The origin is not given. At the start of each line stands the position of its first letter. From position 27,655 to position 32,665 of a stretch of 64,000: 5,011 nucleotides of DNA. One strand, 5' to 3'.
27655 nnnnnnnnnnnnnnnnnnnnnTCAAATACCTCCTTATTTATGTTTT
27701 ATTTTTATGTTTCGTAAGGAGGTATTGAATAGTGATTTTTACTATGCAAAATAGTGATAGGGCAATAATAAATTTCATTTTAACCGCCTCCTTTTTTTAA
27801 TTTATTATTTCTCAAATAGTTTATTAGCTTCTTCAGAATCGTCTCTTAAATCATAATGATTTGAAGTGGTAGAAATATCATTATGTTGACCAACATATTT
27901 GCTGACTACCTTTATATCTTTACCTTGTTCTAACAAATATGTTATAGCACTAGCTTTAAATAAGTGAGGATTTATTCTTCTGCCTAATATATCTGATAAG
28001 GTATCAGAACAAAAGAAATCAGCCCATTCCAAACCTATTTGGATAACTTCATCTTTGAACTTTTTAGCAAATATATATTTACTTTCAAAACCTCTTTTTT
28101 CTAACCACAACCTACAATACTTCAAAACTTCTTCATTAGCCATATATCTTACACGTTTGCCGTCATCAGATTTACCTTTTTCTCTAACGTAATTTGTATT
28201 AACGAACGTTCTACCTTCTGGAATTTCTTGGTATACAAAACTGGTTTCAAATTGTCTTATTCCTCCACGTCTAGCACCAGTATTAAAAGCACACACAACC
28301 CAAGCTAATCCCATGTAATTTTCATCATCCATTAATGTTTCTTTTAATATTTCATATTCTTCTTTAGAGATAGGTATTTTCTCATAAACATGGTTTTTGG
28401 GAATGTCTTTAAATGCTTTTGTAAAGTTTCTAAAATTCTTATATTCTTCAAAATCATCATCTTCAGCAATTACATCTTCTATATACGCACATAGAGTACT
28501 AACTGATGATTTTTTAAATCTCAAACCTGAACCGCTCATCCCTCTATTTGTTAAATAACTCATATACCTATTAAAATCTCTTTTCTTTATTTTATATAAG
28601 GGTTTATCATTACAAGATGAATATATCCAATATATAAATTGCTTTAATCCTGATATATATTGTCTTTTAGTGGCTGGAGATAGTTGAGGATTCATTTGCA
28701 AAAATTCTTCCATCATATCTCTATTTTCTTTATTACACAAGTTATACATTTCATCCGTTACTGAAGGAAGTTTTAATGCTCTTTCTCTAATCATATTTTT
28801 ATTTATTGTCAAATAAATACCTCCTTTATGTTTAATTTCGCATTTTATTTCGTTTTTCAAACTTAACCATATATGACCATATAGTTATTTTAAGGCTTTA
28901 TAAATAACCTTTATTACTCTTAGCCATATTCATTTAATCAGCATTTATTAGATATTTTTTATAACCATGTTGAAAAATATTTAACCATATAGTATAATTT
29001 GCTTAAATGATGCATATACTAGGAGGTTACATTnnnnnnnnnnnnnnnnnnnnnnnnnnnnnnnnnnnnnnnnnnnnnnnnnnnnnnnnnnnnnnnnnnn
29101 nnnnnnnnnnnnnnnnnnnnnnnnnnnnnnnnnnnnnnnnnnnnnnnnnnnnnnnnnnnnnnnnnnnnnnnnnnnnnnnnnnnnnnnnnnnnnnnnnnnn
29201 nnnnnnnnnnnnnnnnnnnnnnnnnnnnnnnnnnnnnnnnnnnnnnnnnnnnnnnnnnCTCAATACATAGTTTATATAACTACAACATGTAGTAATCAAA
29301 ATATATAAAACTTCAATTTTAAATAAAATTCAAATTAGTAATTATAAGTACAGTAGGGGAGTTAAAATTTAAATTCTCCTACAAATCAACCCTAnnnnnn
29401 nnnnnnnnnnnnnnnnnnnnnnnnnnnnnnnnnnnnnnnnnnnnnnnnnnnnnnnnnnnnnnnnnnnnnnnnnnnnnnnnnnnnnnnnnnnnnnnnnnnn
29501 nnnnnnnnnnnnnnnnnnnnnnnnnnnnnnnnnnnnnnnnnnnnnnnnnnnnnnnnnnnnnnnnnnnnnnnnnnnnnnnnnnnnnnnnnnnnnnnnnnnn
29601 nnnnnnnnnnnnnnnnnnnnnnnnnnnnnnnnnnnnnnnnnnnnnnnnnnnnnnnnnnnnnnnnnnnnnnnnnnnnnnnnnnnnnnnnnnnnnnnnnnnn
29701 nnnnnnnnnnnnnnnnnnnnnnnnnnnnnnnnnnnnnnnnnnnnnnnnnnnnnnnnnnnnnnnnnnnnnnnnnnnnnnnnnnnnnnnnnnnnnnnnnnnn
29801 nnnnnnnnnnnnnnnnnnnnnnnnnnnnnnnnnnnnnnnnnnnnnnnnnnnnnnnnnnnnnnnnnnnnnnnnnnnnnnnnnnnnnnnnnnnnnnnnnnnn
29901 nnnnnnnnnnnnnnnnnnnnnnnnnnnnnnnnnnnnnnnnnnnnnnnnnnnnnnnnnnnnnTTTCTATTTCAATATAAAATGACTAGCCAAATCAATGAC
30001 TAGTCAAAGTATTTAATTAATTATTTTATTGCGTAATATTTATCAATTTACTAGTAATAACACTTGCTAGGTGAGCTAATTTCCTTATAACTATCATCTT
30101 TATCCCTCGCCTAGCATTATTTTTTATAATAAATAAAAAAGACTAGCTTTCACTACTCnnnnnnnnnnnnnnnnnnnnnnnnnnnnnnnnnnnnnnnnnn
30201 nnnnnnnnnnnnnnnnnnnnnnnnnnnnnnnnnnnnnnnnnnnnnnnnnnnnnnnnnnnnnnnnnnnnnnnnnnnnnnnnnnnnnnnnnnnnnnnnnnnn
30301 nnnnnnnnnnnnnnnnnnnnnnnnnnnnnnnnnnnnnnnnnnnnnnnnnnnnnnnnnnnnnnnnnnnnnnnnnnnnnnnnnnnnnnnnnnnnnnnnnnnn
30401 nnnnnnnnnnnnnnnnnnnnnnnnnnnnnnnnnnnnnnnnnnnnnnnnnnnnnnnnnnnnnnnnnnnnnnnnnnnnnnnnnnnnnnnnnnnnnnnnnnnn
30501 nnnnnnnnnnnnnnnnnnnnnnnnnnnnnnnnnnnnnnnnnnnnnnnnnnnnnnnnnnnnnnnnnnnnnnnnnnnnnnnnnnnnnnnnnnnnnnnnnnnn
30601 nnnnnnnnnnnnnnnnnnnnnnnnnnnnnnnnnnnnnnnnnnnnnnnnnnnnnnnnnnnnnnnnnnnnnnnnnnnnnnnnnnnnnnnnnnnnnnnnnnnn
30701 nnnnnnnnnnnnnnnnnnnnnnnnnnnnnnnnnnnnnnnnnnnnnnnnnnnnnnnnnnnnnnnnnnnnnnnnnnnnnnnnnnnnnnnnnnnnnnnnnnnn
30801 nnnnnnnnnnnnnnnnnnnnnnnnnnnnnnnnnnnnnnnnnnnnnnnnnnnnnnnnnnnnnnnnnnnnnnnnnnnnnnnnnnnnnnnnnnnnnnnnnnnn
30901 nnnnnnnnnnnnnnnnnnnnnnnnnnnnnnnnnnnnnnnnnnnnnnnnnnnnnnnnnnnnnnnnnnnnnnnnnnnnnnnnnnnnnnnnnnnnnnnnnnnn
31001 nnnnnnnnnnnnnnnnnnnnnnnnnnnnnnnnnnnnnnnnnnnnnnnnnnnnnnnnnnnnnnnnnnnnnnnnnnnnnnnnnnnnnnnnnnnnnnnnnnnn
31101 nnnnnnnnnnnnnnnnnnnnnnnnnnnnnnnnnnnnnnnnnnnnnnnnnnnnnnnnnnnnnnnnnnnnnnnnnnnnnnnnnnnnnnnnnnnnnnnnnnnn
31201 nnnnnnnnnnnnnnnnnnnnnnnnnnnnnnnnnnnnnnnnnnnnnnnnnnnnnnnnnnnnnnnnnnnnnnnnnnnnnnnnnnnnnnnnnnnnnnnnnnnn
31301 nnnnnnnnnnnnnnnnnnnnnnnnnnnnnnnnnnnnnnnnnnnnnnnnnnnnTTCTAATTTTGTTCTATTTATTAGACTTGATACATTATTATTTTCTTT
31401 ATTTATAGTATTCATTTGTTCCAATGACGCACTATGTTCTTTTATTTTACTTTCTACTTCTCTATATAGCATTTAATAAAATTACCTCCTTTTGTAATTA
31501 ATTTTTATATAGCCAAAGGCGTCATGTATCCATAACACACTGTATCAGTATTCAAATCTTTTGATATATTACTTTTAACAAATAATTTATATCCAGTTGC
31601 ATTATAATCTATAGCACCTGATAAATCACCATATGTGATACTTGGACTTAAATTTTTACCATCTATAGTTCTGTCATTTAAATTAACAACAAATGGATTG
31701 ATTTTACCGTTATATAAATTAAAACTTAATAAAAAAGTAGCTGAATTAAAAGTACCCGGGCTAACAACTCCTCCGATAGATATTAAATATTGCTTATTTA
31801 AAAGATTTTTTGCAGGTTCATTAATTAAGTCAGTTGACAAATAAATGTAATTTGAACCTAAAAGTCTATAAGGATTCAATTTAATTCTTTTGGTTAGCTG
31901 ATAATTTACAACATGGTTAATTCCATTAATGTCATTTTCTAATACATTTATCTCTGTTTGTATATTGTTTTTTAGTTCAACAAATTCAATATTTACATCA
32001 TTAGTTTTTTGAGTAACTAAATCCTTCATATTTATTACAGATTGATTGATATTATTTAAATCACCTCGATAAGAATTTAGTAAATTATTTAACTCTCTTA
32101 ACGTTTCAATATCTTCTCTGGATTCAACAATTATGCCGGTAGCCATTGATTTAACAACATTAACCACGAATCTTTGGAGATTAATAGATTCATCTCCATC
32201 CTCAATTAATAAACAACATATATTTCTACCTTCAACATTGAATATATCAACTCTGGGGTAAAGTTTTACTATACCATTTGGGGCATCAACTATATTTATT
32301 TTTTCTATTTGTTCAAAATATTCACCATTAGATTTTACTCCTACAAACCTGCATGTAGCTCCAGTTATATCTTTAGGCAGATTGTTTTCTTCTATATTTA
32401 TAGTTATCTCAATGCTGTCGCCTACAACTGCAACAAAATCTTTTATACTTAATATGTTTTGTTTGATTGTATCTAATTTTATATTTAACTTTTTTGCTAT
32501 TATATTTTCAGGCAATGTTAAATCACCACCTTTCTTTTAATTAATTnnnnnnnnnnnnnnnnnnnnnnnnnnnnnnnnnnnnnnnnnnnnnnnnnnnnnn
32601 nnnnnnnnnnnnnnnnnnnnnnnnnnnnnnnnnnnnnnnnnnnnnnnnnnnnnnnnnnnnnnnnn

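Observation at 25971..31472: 5.5-kb recombinase cassette bounded by identical 5' ends of two different tail-fibre/enzyme genes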

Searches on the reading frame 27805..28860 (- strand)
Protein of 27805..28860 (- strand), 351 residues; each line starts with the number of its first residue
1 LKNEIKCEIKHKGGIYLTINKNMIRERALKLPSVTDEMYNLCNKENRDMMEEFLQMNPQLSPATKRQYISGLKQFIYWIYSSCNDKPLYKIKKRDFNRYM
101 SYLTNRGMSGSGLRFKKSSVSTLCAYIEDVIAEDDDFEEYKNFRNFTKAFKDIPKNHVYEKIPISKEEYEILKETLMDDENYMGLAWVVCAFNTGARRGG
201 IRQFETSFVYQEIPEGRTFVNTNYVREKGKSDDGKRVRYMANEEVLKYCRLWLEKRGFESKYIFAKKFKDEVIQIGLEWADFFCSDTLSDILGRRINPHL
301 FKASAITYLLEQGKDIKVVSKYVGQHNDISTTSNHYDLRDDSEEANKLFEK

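Call 6: search_protein_families(library=pfam, proteins=[window:27805-28860:-], max_evalue=0.01)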
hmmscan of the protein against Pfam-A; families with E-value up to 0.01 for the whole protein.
window:27805-28860:- (351 aa): 3 families
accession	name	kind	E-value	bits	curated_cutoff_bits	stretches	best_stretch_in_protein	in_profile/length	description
PF00589.27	Phage_integrase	-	2.1e-08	34.6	27.1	1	185-337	25-166/172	Phage integrase family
PF13495.12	Phage_int_SAM_4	-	3.7e-06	27.7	27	1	50-123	5-74/85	Phage integrase, N-terminal SAM-like domain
PF02899.23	Phage_int_SAM_1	-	0.0012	19.5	22.3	1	52-125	6-77/83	Phage integrase, N-terminal SAM-like domain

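Call 7: search_protein_families(library=phrogs, proteins=[window:27805-28860:-], max_evalue=0.001)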
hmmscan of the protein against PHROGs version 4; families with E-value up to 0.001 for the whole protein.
window:27805-28860:- (351 aa): 4 families
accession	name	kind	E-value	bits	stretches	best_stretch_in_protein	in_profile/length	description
phrog_1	-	integration and excision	3.8e-27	96.8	1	51-345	171-441/611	integrase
phrog_216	-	integration and excision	6.7e-10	39.5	1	164-337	56-222/301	integrase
phrog_36816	-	unknown function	1.4e-07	32.7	1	43-203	15-170/182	-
phrog_7685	-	integration and excision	9e-05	23.1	0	292-338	177-222/240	integrase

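Call 73: search_solved_structures(query=window:27805-28860:-, max_evalue=0.01)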
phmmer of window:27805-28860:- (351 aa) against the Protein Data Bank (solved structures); distinct sequences matched with E-value up to 0.01: 3.
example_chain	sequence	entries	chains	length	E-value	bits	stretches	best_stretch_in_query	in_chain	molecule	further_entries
4a8e_A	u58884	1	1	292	0.00032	23.6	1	238-334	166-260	PROBABLE TYROSINE RECOMBINASE XERC-LIKE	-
1a0p_A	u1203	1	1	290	0.0061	19.5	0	279-335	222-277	SITE-SPECIFIC RECOMBINASE XERD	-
5dcf_A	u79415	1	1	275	0.0077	19.1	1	279-335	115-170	Tyrosine recombinase XerD,DNA translocase FtsK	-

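Call 78: search_solved_structures(query=window:27805-28860:-, max_evalue=0.01, show_alignments=2)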
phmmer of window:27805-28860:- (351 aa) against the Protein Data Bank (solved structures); distinct sequences matched with E-value up to 0.01: 3.
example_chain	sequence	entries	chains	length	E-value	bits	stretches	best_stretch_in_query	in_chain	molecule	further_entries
4a8e_A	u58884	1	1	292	0.00032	23.6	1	238-334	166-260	PROBABLE TYROSINE RECOMBINASE XERC-LIKE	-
1a0p_A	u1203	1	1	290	0.0061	19.5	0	279-335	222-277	SITE-SPECIFIC RECOMBINASE XERD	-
5dcf_A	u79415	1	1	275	0.0077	19.1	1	279-335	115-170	Tyrosine recombinase XerD,DNA translocase FtsK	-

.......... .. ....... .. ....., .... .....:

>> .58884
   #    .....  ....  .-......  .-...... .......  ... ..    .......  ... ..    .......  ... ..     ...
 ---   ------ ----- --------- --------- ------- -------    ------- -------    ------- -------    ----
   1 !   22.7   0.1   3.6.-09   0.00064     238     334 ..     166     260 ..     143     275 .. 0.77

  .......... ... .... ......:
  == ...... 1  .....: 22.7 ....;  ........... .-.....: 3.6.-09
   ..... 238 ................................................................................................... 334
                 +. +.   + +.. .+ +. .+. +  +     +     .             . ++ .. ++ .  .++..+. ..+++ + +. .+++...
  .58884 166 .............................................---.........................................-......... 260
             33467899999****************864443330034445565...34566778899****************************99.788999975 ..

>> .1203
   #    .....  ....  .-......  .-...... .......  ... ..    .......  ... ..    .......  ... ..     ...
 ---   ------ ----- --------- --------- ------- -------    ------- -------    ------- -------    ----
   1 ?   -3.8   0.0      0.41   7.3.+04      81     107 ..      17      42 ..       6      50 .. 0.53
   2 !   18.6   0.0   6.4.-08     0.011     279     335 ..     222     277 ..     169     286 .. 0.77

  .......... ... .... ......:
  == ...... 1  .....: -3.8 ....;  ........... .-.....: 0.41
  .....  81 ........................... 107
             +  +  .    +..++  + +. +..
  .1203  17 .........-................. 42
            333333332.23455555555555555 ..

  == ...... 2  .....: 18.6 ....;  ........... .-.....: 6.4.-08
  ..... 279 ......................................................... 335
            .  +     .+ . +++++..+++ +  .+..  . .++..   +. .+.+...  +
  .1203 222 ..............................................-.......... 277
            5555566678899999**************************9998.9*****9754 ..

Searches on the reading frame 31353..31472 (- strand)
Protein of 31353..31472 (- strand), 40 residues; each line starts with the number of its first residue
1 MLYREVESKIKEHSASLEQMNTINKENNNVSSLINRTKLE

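Call 58: find_homologous_proteins(query=A7, max_evalue=1)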
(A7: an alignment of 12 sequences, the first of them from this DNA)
Query A7 (12 sequences) (40 aa, profile of the alignment): 1 proteins with E <= 1 among 3 candidates.
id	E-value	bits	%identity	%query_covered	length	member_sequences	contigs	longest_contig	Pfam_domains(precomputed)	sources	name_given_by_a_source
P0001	1.3e-13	69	83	60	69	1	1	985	-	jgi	jgi:hypothetical protein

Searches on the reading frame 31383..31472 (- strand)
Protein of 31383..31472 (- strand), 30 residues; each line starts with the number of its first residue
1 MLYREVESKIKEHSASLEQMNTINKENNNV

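Call 65: search_protein_representatives(protein=window:31383-31472:-)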
Query: 30 residues. Proteins with E-value up to 0.001 (for the whole library): 1; up to 1e-10: 0; up to 1e-30: 0. The best 1 are listed.
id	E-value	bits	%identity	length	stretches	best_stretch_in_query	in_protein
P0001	8.6e-04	33.5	83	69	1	1-24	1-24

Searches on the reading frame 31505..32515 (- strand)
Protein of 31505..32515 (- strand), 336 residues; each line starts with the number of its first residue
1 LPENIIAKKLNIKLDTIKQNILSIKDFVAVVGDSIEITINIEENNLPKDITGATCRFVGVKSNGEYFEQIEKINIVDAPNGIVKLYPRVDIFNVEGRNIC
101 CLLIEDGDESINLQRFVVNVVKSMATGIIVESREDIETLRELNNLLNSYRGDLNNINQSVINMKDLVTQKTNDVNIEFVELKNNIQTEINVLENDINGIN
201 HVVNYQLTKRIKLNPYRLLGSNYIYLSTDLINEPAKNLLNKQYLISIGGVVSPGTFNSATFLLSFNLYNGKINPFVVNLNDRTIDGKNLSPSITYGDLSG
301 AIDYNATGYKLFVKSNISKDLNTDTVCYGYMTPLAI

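Call 46: search_protein_families(library=phrogs, proteins=[window:31505-32515:-], max_evalue=0.00001)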
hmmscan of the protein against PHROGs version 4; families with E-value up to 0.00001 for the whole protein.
window:31505-32515:- (336 aa): 2 families
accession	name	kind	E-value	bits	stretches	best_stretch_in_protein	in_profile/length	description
phrog_23208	-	head and packaging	4.8e-09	35.9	1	7-174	3-169/840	virion structural protein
phrog_3639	-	tail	4.4e-08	33.7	1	6-191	4-191/474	minor tail protein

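Call 61: find_encoding_contigs(protein=window:31505-32515:-, flank=7000, max_places=10)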
Protein window:31505-32515:- (336 aa): 1 contig read that carries it; 1 place shown.
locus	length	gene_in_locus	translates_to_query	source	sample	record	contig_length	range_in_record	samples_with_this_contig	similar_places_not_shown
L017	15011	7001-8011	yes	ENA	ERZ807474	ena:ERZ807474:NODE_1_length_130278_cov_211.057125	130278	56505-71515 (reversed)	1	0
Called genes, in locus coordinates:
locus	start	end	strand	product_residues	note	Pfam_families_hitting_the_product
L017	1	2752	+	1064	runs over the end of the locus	-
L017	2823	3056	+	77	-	-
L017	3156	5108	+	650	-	PF27067:YomF_N (weak), PF03009:GDPD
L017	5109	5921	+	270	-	-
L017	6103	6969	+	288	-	PF01510:Amidase_2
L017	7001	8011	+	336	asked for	PF10651:BppU_N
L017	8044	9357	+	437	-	PF00657:Lipase_GDSL, PF13472:Lipase_GDSL_2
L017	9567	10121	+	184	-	-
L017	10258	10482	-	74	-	-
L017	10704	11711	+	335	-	PF13495:Phage_int_SAM_4 (weak), PF00589:Phage_integrase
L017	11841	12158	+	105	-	PF10960:Holin_BhlA (faint)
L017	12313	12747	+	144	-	-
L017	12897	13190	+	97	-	-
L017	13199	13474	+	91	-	-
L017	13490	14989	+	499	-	-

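Call 72: search_solved_structures(query=window:31505-32515:-, max_evalue=1)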
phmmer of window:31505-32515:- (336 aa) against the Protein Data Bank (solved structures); distinct sequences matched with E-value up to 1: 2.
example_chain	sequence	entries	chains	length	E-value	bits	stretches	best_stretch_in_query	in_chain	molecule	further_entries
9okl_C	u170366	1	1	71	0.054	16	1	129-184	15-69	SFRICE_007223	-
6t17_A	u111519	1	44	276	0.2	14.1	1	143-206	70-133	Flagellin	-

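Call 74: search_protein_families(library=pfam, proteins=[window:31505-32515:-], max_evalue=0.001)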
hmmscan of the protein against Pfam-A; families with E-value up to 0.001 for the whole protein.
window:31505-32515:- (336 aa): 1 family
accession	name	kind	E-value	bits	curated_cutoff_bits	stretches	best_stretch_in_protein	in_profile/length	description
PF10651.15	BppU_N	-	3e-16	59.9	23.1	1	8-143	1-137/142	BppU N-terminal domain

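Call 82: find_homologous_proteins(query=window:31505-32515:-, max_evalue=0.00001)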
Query window:31505-32515:- (336 aa): 18 proteins with E <= 0.00001 among 2550 candidates.
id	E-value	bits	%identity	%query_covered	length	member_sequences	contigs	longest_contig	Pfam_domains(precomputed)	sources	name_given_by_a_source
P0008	1.6e-202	690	96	100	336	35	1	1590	PF10651.16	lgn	-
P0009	7.9e-147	507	71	100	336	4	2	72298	PF10651.16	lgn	-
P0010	1.8e-142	492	66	100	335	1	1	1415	PF10651.16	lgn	-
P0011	5.8e-133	461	64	100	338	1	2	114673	PF10651.16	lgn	-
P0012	2.7e-118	413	58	100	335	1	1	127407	PF10651.16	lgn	-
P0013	1.1e-117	411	58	100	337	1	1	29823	PF10651.16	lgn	-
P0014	1.2e-117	411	61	100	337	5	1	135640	PF10651.16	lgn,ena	-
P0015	3.9e-113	396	55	100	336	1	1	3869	PF10651.16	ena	-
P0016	2.3e-112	393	54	100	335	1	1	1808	PF10651.16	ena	-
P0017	8.8e-112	392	56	100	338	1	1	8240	PF10651.16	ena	-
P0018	9.1e-101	355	52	100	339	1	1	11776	PF10651.16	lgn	-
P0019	2.6e-100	354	51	100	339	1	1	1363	PF10651.16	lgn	-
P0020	2.1e-99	351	51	100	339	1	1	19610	PF10651.16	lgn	-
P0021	1.0e-97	345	50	100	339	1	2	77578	PF10651.16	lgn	-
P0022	4.8e-89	317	48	97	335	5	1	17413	PF10651.16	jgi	-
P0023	3.2e-86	308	47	100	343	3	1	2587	PF10651.16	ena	-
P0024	1.3e-85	306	51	100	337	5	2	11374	PF10651.16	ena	-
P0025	7.7e-85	303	46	100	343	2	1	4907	PF10651.16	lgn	-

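Call 94: predict_structure(alignment_id=A11)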
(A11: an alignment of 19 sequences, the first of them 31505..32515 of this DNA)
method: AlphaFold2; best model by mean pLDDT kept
length: 336 residues; sequences in the alignment: 19
mean_pLDDT: 83.0   pTM: 0.40
mean pLDDT of the five models: 83.0, 82.7, 82.5, 80.9, 78.9
residues with pLDDT >= 90: 111; 70-90: 180; 50-70: 23; < 50: 22
segments of 3 or more residues with pLDDT < 50: 1-5, 124-132, 200-207
pLDDT, mean of each block of 10 residues (from residue 1): 54 80 78 81 84 87 87 86 85 83 74 77 48 66 88 90 90 86 87 69 50 90 93 94 94 91 95 93 88 93 95 93 89 83
secondary structure, 60 per line:
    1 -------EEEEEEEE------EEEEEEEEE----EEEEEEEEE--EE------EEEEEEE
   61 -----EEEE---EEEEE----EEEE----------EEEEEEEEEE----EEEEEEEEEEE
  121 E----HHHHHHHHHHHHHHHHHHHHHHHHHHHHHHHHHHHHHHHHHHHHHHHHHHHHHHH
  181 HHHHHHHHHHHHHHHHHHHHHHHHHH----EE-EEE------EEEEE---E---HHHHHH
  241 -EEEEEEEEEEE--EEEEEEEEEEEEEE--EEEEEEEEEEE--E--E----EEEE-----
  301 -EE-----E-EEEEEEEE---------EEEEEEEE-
elements in order: E8-15 E22-30 E35-43 E54-60 E66-69 E73-77 E82-85 E96-105 E110-121 H126-206 E214-216 E223-227 H235-240 E242-252 E255-268 E271-281 E292-295 E311-318 E328-335

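Call 97: fold_search(model_id=the predicted structure, library=pdb)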
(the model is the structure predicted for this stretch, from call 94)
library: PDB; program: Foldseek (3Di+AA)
matches with E <= 10: 1749; with E <= 0.001: 17
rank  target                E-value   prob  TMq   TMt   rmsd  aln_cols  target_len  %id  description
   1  4v96_AB               1.6e-10  1.00  0.29  0.32  25.7       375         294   15  The structure of a 1.8 MDa viral genome injection device suggests alternative infection mechanisms (released 2014-07-09)
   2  4v96_AH               1.8e-10  1.00  0.28  0.31  26.3       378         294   15  The structure of a 1.8 MDa viral genome injection device suggests alternative infection mechanisms (released 2014-07-09)
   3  4v96_AQ               7.5e-10  1.00  0.29  0.32  26.2       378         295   16  The structure of a 1.8 MDa viral genome injection device suggests alternative infection mechanisms (released 2014-07-09)
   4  4v96_AK               7.5e-10  1.00  0.27  0.31  26.9       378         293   15  The structure of a 1.8 MDa viral genome injection device suggests alternative infection mechanisms (released 2014-07-09)
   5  4v96_AL               9.8e-10  1.00  0.29  0.32  35.1       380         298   14  The structure of a 1.8 MDa viral genome injection device suggests alternative infection mechanisms (released 2014-07-09)
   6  4v96_AA               1.3e-09  1.00  0.29  0.33  45.3       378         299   17  The structure of a 1.8 MDa viral genome injection device suggests alternative infection mechanisms (released 2014-07-09)
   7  4v96_AE               2.6e-09  1.00  0.27  0.31  26.8       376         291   15  The structure of a 1.8 MDa viral genome injection device suggests alternative infection mechanisms (released 2014-07-09)
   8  9m8o_P                4.3e-08  1.00  0.33  0.67   4.3       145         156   12  Cryo-EM structure of bacteriophage NF5 baseplate (released 2025-12-17)
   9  6v8i_AN               1.0e-07  1.00  0.30  0.77   2.7       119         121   21  Composite atomic model of the Staphylococcus aureus phage 80alpha baseplate (released 2020-03-04)
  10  9m8o_Q                2.7e-07  1.00  0.31  0.63   9.8       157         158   10  Cryo-EM structure of bacteriophage NF5 baseplate (released 2025-12-17)
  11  3uh8                  3.7e-07  1.00  0.27  0.69   4.1       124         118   22  N-terminal domain of phage TP901-1 ORF48 (released 2012-05-30)
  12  6v8i_AK               6.0e-07  1.00  0.31  0.54  11.3       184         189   15  Composite atomic model of the Staphylococcus aureus phage 80alpha baseplate (released 2020-03-04)
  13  6v8i_AM               2.5e-06  1.00  0.30  0.76   3.0       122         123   23  Composite atomic model of the Staphylococcus aureus phage 80alpha baseplate (released 2020-03-04)
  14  6v8i_AJ               2.6e-06  1.00  0.32  0.60   5.8       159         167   18  Composite atomic model of the Staphylococcus aureus phage 80alpha baseplate (released 2020-03-04)
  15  7s13_C                3.2e-04  1.00  0.20  0.45   8.0       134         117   15  Crystal structure of Fab in complex with mouse CD96 dimer (released 2021-10-20)
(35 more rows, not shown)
